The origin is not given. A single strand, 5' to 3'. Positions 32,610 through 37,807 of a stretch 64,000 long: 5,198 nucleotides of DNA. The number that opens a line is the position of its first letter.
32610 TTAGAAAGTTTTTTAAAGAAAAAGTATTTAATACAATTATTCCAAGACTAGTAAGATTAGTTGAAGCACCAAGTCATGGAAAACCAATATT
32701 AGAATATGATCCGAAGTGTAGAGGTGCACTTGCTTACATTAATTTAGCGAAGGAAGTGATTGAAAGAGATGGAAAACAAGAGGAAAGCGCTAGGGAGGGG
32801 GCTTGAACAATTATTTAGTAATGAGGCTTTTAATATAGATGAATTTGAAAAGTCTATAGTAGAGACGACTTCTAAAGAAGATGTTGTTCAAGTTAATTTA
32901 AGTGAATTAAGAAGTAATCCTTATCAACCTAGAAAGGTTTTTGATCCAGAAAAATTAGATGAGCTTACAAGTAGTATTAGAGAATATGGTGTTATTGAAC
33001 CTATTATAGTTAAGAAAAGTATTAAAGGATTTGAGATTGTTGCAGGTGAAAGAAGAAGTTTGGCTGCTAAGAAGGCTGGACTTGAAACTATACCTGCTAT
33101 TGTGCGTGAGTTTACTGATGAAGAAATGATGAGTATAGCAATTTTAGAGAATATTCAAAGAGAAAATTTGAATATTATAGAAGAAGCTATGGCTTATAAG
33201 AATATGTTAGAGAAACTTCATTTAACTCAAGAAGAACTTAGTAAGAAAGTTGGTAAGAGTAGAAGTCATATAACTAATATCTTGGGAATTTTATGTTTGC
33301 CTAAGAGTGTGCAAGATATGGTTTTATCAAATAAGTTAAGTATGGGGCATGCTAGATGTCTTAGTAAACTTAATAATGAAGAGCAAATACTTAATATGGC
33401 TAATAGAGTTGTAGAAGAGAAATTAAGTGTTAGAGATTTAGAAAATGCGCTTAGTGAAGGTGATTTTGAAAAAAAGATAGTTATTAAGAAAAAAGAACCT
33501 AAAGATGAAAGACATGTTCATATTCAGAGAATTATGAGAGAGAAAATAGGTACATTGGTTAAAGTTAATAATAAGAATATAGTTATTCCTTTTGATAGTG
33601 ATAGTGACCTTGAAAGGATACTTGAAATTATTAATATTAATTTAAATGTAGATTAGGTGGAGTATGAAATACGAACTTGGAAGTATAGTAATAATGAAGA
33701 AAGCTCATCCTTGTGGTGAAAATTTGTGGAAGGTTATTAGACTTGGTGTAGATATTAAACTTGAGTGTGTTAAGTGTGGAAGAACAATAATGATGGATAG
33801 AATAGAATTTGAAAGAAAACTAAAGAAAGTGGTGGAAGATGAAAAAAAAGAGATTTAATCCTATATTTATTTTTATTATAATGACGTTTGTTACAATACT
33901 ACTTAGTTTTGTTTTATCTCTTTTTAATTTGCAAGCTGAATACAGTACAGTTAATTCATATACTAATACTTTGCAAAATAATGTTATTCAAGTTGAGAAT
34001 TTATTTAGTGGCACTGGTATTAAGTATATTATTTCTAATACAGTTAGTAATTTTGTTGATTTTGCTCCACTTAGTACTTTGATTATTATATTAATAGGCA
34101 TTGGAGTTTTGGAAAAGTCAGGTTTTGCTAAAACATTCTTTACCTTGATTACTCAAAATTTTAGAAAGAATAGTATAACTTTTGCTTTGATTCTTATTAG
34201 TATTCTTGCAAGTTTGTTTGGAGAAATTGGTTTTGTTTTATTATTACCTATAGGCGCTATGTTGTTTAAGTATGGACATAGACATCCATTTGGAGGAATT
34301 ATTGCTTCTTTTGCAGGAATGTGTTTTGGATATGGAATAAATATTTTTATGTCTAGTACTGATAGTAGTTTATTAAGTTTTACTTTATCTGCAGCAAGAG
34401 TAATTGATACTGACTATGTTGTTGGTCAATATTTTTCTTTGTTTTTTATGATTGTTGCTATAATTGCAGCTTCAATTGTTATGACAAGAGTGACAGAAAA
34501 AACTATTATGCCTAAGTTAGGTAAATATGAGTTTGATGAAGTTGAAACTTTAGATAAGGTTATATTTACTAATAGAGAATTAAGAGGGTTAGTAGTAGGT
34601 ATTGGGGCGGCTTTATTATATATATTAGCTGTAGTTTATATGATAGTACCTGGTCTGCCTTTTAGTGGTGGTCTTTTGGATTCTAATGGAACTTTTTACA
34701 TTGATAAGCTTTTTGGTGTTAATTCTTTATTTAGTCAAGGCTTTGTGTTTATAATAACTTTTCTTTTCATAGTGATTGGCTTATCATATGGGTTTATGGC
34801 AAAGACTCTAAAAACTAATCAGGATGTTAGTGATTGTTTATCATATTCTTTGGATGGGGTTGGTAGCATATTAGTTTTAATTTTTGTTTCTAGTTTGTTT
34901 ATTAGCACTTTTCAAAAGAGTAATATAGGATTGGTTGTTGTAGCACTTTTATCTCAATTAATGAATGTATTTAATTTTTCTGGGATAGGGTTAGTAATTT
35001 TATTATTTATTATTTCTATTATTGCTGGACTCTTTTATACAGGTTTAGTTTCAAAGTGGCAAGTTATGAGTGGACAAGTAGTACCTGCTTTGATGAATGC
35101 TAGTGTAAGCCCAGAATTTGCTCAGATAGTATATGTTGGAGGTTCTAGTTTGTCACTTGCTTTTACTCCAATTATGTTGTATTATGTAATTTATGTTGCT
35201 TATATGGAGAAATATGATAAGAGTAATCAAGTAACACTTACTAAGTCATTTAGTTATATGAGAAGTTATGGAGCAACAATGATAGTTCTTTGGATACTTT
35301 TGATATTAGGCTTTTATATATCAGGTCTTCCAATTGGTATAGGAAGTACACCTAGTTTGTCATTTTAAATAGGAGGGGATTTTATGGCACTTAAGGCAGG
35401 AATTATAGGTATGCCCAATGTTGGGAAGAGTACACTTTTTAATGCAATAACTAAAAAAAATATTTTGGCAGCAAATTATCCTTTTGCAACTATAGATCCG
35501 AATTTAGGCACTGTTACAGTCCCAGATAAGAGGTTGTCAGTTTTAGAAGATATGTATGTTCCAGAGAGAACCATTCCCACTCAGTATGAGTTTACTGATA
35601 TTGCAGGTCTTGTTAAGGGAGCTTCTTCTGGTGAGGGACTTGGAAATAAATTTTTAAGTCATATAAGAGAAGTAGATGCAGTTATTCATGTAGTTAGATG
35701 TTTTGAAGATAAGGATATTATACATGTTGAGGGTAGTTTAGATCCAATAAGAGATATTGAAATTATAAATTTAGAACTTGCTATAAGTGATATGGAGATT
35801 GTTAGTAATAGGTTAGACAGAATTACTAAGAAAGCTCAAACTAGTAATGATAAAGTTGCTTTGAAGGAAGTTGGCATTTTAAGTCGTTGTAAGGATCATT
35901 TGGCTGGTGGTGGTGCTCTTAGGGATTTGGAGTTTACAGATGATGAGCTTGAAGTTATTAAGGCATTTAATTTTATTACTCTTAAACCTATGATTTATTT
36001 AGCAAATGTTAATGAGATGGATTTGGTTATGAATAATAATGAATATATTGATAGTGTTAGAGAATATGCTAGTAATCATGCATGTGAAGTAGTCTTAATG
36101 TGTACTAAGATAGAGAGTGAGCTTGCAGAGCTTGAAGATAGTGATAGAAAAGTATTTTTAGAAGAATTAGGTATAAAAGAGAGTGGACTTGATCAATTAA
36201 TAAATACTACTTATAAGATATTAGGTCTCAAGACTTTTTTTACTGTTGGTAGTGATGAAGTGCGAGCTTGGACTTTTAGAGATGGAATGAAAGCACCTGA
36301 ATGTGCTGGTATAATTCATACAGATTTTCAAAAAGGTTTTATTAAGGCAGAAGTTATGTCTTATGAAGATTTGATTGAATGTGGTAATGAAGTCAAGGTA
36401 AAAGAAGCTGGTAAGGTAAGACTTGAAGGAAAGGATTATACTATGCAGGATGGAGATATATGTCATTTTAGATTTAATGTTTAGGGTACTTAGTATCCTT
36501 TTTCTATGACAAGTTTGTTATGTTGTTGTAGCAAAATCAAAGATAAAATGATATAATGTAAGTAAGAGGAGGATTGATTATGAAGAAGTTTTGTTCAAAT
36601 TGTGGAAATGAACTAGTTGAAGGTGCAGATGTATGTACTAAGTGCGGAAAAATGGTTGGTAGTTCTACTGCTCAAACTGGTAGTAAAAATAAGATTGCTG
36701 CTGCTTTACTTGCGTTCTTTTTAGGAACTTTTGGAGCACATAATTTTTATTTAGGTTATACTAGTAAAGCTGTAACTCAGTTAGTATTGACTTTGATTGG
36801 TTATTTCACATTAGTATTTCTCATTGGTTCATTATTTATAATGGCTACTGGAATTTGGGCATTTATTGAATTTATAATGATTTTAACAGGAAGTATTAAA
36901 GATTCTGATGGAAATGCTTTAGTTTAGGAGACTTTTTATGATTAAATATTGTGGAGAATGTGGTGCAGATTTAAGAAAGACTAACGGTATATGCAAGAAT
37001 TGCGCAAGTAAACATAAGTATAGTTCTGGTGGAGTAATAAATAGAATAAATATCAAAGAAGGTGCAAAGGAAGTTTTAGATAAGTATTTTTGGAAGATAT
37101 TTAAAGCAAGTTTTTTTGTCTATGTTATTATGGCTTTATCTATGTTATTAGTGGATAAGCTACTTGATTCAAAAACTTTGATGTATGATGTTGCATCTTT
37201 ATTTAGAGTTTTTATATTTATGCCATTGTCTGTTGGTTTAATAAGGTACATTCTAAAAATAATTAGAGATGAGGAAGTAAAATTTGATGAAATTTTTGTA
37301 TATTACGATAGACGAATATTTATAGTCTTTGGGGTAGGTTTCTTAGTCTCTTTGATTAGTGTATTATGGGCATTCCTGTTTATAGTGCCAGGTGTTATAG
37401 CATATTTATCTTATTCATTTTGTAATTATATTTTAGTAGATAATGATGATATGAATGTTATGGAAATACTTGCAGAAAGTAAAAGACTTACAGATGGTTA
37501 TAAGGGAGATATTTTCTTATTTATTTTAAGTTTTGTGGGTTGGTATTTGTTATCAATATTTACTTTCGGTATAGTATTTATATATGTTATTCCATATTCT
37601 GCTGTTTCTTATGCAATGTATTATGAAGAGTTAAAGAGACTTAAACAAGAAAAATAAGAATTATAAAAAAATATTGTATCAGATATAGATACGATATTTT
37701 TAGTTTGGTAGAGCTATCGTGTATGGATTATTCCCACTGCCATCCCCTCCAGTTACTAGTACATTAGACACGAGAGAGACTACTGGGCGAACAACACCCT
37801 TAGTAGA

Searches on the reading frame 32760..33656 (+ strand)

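Call 46: search_protein_families(library=pfam, proteins=[window:32760-33656:+], max_evalue=0.001)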
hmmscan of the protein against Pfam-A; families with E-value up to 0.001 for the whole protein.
window:32760-33656:+ (298 aa): 3 families
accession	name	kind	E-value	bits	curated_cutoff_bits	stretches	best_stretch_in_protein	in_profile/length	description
PF17762.8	HTH_ParB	-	4.1e-35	120.4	22.6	1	135-232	1-98/102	ParB HTH domain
PF02195.25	ParB_N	-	1.1e-33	115.5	26.3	1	41-133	2-95/95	ParB N-terminal domain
PF01381.28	HTH_3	-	1.8e-05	25.1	23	1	147-174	2-29/55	Helix-turn-helix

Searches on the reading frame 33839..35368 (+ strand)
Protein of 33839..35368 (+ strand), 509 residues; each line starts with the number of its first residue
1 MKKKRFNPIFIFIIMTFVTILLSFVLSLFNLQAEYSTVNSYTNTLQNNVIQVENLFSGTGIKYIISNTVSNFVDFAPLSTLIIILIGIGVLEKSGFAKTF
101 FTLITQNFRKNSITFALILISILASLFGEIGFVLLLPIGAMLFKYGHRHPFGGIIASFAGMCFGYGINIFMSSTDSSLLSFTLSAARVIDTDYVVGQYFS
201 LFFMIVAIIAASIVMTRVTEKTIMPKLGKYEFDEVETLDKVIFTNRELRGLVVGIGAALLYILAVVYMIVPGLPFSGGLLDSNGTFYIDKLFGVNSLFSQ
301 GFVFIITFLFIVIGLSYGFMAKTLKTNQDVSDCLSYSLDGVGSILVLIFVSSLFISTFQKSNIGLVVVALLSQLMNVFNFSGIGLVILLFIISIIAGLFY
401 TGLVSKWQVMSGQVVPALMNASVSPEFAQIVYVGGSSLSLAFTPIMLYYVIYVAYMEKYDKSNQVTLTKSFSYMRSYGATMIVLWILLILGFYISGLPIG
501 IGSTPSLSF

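Call 47: search_protein_families(library=pfam, proteins=[window:33839-35368:+], max_evalue=0.001)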
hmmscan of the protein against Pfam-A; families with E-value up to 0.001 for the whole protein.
window:33839-35368:+ (509 aa): 1 family
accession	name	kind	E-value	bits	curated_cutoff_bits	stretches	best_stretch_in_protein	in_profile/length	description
PF03806.19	ABG_transport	-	3.6e-92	309.7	27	1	7-504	15-499/502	AbgT putative transporter family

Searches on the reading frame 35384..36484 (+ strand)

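Call 47: search_protein_families(library=pfam, proteins=[window:35384-36484:+], max_evalue=0.001)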
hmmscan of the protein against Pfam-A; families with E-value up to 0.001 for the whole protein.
window:35384-36484:+ (366 aa): 3 families
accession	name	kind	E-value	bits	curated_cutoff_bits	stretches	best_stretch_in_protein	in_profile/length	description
PF06071.19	YchF-GTPase_C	-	5.8e-41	138.9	27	1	282-365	1-84/84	Protein of unknown function (DUF933)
PF01926.29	MMR_HSR1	-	3.8e-23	82.2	21.9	1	5-110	2-86/113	50S ribosome-binding GTPase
PF02421.24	FeoB_N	-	1.5e-09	38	27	1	6-54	4-52/156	Ferrous iron transport protein B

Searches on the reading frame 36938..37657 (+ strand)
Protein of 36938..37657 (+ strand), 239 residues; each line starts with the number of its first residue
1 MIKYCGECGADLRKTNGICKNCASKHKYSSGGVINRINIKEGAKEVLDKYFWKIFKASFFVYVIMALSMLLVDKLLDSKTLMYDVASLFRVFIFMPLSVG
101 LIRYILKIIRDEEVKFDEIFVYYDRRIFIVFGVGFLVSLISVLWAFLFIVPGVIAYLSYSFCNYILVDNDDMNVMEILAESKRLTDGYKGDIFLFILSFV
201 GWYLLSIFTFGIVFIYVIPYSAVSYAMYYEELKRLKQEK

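Call 47: search_protein_families(library=pfam, proteins=[window:36938-37657:+], max_evalue=0.001)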
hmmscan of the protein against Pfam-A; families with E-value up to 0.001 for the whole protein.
window:36938-37657:+ (239 aa): 1 family
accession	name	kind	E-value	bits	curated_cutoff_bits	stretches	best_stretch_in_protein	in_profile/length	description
PF06161.16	DUF975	-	6.7e-29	101.9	34.8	2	134-235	146-242/243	Protein of unknown function (DUF975)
